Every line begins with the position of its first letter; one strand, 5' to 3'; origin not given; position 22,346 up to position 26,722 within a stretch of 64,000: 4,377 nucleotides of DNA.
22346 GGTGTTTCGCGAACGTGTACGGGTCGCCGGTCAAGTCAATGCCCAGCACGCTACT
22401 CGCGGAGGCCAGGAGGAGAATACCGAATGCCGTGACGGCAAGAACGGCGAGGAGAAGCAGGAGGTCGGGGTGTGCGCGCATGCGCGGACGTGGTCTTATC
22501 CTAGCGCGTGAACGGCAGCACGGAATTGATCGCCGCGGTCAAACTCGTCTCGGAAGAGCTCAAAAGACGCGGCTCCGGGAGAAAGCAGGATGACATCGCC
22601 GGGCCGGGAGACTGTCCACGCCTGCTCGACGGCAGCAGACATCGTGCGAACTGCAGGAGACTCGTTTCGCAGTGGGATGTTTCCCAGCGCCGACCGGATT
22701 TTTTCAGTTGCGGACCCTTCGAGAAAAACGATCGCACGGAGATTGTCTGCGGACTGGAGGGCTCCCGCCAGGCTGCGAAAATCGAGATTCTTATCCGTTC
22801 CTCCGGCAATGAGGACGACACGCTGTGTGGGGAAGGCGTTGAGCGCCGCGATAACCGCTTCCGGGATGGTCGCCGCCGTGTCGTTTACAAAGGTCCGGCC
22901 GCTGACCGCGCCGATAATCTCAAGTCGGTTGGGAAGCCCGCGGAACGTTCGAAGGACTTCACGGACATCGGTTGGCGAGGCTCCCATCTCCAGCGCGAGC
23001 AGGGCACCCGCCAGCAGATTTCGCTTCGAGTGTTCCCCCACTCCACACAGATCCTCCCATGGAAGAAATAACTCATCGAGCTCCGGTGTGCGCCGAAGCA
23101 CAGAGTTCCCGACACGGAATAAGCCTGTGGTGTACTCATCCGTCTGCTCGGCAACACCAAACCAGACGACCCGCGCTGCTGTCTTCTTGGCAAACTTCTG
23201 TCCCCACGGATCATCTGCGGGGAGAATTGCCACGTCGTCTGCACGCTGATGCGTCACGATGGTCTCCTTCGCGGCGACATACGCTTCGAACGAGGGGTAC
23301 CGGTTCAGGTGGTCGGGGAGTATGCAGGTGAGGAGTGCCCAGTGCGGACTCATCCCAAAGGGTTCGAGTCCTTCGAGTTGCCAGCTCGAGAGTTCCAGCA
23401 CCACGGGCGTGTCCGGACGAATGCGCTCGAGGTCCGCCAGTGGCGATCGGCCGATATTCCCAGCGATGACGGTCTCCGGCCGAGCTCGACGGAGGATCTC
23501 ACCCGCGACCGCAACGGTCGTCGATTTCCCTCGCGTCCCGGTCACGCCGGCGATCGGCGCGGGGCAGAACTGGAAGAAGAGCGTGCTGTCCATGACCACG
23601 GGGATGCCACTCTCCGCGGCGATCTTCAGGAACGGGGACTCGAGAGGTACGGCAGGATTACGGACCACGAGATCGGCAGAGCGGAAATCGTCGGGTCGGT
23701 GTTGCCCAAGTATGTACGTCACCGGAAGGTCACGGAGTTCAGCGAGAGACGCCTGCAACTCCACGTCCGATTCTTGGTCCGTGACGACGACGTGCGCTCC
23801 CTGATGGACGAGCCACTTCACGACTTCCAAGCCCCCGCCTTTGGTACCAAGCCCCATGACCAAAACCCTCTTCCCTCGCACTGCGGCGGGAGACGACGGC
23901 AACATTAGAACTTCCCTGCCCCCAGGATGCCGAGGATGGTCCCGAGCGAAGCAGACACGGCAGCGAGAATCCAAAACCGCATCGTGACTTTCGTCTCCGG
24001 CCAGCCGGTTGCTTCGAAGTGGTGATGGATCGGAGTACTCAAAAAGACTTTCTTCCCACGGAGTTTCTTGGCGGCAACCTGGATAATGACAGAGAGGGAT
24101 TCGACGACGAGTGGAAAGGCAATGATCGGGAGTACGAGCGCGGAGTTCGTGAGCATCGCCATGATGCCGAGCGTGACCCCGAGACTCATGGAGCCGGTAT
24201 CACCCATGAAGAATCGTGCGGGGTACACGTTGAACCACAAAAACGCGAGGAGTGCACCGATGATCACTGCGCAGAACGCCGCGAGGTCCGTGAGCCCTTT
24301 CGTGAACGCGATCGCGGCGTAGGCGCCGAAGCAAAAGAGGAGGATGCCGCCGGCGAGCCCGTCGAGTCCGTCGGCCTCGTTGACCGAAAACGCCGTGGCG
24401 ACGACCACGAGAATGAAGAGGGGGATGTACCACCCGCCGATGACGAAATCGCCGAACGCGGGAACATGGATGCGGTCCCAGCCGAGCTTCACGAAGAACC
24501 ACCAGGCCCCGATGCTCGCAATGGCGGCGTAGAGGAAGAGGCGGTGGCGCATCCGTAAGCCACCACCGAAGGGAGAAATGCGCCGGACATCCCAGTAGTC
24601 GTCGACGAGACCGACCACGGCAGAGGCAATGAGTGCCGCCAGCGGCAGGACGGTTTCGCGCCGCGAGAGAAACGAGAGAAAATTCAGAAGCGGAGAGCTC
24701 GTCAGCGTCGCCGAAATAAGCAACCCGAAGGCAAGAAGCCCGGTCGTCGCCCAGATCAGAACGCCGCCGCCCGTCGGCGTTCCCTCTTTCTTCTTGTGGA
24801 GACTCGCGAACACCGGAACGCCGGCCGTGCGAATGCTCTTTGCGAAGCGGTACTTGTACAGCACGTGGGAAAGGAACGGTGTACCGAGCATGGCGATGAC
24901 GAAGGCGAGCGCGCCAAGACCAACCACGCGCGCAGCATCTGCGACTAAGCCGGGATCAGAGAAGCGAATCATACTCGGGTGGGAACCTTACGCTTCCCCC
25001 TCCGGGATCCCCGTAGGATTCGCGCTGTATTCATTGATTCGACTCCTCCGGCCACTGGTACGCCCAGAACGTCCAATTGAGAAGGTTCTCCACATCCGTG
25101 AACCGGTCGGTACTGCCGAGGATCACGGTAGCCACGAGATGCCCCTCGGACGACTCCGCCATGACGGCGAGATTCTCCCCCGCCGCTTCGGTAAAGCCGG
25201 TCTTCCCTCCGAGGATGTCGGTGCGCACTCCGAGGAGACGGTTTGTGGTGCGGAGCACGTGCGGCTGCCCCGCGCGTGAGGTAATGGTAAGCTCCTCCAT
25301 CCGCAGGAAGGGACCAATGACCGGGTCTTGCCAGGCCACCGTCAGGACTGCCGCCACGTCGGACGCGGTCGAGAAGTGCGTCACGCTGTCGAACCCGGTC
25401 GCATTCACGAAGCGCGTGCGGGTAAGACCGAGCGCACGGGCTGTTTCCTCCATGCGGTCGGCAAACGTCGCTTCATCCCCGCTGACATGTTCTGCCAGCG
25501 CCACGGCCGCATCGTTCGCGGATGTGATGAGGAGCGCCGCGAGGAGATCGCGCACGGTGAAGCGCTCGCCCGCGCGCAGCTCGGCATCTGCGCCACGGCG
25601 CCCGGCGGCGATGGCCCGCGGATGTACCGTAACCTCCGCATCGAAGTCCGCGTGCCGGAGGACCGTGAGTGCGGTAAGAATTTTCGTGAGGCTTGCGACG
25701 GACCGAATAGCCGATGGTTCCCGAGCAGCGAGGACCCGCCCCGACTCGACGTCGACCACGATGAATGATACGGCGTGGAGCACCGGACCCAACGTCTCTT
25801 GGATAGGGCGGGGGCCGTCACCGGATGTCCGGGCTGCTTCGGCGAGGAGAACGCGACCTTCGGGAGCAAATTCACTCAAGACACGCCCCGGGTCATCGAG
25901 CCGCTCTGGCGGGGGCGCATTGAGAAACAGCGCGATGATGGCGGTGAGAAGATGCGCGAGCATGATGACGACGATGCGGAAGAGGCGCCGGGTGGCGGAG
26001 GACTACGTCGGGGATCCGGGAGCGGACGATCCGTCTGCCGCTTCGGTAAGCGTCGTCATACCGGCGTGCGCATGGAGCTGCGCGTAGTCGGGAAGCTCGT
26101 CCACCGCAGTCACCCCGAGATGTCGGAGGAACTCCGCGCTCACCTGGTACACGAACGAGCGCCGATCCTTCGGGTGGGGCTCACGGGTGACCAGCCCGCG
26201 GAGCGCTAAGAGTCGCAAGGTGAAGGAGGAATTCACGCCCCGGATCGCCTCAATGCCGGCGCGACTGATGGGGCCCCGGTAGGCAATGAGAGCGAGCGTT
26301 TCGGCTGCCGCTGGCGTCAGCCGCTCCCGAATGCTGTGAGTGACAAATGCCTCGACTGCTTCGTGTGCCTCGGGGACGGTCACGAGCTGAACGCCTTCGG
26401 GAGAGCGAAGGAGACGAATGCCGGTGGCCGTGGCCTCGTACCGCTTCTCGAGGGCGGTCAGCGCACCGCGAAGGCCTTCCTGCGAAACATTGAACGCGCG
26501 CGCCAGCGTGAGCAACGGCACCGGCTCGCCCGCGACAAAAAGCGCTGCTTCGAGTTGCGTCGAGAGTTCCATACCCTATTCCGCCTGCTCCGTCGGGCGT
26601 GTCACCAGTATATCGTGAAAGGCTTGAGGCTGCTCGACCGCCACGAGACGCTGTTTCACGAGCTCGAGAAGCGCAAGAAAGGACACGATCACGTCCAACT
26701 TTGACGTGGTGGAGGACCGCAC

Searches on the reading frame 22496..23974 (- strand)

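Call 50: search_protein_families(library=pfam, proteins=[window:22496-23974:-], max_evalue=0.0001)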
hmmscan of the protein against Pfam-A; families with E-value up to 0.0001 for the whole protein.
window:22496-23974:- (492 aa): 3 families
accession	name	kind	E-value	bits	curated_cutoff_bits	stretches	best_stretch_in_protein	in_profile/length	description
PF08245.18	Mur_ligase_M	-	1.6e-18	67.8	24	1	144-284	1-157/200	Mur ligase middle domain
PF21799.2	MurD-like_N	-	1e-12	48.6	27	1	35-127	1-87/88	Mur ligase MurD-like, N-terminal domain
PF02875.26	Mur_ligase_C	-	1.7e-11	45.5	28.4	1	349-466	1-125/127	Mur ligase, glutamate ligase domain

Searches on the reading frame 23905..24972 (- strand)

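Call 50: search_protein_families(library=pfam, proteins=[window:23905-24972:-], max_evalue=0.0001)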
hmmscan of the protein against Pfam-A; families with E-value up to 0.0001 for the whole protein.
window:23905-24972:- (355 aa): 1 family
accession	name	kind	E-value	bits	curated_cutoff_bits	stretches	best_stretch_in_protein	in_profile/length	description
PF00953.26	Glycos_transf_4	-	7.6e-31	107.7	27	1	111-274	5-158/160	Glycosyl transferase family 4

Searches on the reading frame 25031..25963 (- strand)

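Call 50: search_protein_families(library=pfam, proteins=[window:25031-25963:-], max_evalue=0.0001)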
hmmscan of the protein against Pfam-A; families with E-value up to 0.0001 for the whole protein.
window:25031-25963:- (310 aa): 2 families
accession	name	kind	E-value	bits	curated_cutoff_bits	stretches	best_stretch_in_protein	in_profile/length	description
PF00768.25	Peptidase_S11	-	2.1e-48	165.3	27.6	1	61-283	9-236/239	D-alanyl-D-alanine carboxypeptidase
PF13354.11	Beta-lactamase2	-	4.6e-10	39.6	22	1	67-219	2-155/214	Beta-lactamase enzyme family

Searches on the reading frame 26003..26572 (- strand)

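Call 50: search_protein_families(library=pfam, proteins=[window:26003-26572:-], max_evalue=0.0001)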
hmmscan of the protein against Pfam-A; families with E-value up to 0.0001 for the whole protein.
window:26003-26572:- (189 aa): 3 families
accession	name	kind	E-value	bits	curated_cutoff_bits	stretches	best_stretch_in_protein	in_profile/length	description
PF04079.22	SMC_ScpB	-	1.2e-40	139.2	27.4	1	6-162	2-159/160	Segregation and condensation complex subunit ScpB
PF12802.13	MarR_2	-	1e-05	26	27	0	85-139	3-61/61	MarR family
PF01047.28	MarR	-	6.5e-05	23.2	24.6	0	85-139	1-58/59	MarR family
